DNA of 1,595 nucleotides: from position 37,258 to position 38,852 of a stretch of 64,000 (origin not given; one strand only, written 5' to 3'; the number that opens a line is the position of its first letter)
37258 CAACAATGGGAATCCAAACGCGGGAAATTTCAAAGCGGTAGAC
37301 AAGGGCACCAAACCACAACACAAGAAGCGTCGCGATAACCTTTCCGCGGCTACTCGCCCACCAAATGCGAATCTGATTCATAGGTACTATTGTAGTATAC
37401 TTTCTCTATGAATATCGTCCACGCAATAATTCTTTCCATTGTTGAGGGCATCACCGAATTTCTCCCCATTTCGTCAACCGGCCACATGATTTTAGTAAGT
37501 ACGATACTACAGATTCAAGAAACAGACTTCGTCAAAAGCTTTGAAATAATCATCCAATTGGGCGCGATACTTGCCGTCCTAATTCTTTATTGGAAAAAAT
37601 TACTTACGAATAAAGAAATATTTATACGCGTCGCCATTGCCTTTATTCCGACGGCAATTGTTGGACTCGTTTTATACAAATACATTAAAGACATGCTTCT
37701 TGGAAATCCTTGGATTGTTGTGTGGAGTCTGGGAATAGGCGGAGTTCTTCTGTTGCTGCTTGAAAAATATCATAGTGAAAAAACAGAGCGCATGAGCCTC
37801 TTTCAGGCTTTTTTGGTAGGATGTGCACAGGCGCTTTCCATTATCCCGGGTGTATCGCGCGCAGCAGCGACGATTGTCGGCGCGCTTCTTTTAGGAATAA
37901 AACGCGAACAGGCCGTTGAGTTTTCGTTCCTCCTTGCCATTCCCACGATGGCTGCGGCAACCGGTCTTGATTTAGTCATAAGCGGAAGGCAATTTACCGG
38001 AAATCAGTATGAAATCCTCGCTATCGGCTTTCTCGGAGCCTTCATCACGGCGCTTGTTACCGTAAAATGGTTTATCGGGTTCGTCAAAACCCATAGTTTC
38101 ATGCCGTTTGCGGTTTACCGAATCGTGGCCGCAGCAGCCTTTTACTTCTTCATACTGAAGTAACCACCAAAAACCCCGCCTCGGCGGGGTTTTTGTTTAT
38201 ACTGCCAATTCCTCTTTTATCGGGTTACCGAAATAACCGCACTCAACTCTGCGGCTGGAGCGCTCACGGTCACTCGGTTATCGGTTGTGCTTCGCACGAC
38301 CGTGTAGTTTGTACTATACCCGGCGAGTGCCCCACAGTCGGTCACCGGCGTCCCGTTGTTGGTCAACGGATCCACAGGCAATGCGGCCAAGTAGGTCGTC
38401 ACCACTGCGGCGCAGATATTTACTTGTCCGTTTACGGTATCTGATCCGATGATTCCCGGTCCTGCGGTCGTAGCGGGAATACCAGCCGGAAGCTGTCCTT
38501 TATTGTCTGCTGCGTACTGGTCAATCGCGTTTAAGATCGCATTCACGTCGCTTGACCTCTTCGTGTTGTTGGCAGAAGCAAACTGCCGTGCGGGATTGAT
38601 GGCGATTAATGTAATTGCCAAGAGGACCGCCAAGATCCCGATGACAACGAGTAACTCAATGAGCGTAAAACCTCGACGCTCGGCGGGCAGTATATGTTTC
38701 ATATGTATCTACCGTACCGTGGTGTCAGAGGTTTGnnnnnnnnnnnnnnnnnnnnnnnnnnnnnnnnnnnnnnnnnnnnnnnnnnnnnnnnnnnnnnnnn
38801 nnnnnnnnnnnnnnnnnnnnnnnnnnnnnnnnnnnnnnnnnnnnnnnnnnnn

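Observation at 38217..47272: Gram-positive/CPR-style type IV pilus locus co-directional with typA; five prepilin-like genes including a 648 aa subunit and an uncharacterised C-terminally anchored protein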

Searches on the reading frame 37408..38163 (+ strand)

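Call 7: search_protein_families(library=pfam, proteins=[window:37408-38163:+], max_evalue=0.01)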
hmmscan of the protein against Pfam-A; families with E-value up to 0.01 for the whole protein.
window:37408-38163:+ (251 aa): 1 family
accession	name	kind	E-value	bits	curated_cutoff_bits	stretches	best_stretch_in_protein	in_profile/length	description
PF02673.24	BacA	-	3.5e-76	256.7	33.4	1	6-243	1-256/257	Bacitracin resistance protein BacA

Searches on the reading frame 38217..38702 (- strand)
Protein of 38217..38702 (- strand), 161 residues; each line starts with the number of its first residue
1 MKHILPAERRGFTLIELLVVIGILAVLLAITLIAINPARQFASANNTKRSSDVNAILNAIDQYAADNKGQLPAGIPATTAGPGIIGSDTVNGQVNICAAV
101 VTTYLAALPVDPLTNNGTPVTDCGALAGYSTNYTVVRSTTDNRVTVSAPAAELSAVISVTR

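Call 3: search_protein_families(library=pfam, proteins=[window:38217-38702:-], max_evalue=0.1)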
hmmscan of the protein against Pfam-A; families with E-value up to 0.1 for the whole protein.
window:38217-38702:- (161 aa): 2 families
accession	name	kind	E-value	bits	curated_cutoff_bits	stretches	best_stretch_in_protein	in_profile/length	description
PF07963.17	N_methyl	-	6.6e-08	32.3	21.2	1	9-31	4-26/27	Prokaryotic N-terminal methylation motif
PF15879.10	MWFE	-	0.093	13.5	27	0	16-51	3-38/55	NADH-ubiquinone oxidoreductase MWFE subunit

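Call 4: search_protein_families(library=ncbifam, proteins=[window:38217-38702:-], max_evalue=0.1)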
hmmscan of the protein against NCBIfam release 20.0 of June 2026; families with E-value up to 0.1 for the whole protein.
window:38217-38702:- (161 aa): 19 families
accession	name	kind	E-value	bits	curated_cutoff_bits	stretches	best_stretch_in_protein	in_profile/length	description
TIGR01710.1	typeII_sec_gspG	equivalog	5.9e-09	36.1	88.85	1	10-114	1-96/134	type II secretion system major pseudopilin GspG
TIGR02532.1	IV_pilin_GFxxxE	domain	6.8e-08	32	16.3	1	9-32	1-24/24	prepilin-type N-terminal cleavage/methylation domain-containing protein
TIGR01708.2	typeII_sec_gspH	equivalog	7.3e-06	26.1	80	1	10-64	2-54/169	type II secretion system minor pseudopilin GspH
NF007862.0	PRK10574.1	equivalog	1.2e-05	25.5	138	1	8-35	3-30/145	prepilin peptidase-dependent pilin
NF040999.1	pilin_ComGC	equivalog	1.3e-05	25.3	75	1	10-68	2-58/84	competence type IV pilus major pilin ComGC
TIGR02596.1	TIGR02596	subfamily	4.9e-05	23.5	70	1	12-53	1-40/196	Verru_Chthon cassette protein D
NF041013.1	T4P_ComGE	equivalog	0.0006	19.9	49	1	10-64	4-57/83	competence type IV pilus minor pilin ComGE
NF040982.1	ComGD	equivalog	0.00064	20.1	70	1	10-65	2-55/139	competence type IV pilus minor pilin ComGD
NF007800.0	PRK10506.1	equivalog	0.00084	19.2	158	1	8-34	7-33/163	prepilin peptidase-dependent protein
NF047828.1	T3SSXpsI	equivalog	0.0011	19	150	1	10-50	2-43/132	type II secretion system protein XpsI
TIGR02599.1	TIGR02599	subfamily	0.0026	17.1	256.5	1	11-40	1-30/361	Verru_Chthon cassette protein C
NF041775.1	typeIV_PilA_Myxo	equivalog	0.0051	16.8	400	1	9-33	10-34/214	type IV pilin protein PilA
NF045849.1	ICE_MMCAP2_0565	equivalog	0.011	15.4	40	1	17-60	17-60/80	Mbov_0395 family pilin-like conjugal transfer protein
TIGR01711.1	gspJ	equivalog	0.02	14.7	64.85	1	10-35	1-26/192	type II secretion system minor pseudopilin GspJ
NF038303.1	EPS_HpsB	equivalog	0.021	14.8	150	1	9-45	2-34/211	hormogonium polysaccharide secretion pseudopilin HpsB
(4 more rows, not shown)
